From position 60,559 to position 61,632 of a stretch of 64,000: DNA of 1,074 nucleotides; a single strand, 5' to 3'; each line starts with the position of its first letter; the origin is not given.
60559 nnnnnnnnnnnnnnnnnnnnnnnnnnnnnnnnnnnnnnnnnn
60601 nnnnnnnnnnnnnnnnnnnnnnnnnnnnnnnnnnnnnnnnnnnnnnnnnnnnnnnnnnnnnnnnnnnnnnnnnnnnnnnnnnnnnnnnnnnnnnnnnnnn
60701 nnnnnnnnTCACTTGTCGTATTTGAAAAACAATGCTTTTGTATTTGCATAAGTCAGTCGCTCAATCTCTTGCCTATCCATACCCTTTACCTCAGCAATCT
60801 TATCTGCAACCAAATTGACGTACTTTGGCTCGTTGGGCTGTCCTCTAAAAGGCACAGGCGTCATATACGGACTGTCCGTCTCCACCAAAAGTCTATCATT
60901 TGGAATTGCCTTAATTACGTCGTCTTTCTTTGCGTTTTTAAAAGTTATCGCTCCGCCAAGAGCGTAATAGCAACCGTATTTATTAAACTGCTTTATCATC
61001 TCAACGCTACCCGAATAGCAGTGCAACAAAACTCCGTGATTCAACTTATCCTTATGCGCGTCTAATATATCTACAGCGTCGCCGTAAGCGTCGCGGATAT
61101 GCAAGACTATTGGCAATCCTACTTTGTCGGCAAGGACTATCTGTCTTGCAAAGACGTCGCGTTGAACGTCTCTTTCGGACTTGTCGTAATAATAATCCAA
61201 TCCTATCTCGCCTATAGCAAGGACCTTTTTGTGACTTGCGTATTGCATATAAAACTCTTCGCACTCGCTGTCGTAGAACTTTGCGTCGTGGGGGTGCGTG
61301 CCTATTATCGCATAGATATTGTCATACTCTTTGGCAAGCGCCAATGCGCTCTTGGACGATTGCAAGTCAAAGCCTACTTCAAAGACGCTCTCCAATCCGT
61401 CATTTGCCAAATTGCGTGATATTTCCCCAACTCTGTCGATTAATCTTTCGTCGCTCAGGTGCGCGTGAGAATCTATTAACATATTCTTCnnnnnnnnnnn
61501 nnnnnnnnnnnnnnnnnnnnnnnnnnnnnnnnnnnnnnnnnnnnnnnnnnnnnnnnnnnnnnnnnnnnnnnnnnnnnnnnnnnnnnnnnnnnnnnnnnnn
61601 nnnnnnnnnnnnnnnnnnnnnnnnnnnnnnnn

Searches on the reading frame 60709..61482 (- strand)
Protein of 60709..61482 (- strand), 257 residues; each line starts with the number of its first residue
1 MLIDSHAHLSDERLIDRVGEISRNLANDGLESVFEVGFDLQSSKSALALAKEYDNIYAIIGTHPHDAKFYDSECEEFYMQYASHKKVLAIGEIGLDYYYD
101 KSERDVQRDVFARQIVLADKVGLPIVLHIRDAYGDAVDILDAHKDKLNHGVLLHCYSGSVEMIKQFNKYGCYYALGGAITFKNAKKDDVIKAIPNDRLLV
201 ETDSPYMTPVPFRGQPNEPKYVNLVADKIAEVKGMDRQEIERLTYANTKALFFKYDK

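Call 64: find_encoding_contigs(protein=window:60709-61482:-, flank=10000, max_places=2)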
Protein window:60709-61482:- (257 aa): 2 contigs read that carry it; 2 places shown.
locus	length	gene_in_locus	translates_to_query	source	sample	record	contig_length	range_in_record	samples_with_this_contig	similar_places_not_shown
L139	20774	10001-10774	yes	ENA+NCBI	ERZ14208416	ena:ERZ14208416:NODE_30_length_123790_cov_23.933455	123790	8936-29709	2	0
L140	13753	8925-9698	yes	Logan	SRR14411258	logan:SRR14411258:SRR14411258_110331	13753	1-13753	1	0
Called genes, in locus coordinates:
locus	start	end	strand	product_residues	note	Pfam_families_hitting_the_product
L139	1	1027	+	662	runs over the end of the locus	PF01496:V_ATPase_I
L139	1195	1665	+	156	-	PF00137:ATP-synt_C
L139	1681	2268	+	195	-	PF01991:vATP-synt_E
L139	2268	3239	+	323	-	PF01992:vATP-synt_AC39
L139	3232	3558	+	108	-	PF01990:ATP-synt_F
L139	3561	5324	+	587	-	PF02874:ATP-synt_ab_N, PF16886:ATP-synt_ab_Xtn, PF00006:ATP-synt_ab, PF22919:ATP-synt_VA_C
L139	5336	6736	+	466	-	PF02874:ATP-synt_ab_N, PF00006:ATP-synt_ab, PF22919:ATP-synt_VA_C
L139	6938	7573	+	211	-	PF01813:ATP-synt_D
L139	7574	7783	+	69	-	-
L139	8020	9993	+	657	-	PF00133:tRNA-synt_1, PF01406:tRNA-synt_1e (weak), PF09334:tRNA-synt_1g, PF00133:tRNA-synt_1, PF19303:Anticodon_3 (weak), PF01588:tRNA_bind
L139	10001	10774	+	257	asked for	PF01026:TatD_DNase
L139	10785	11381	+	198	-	PF04055:Radical_SAM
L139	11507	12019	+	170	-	-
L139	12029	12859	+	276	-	PF00398:RrnaAD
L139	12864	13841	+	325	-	-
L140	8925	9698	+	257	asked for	PF01026:TatD_DNase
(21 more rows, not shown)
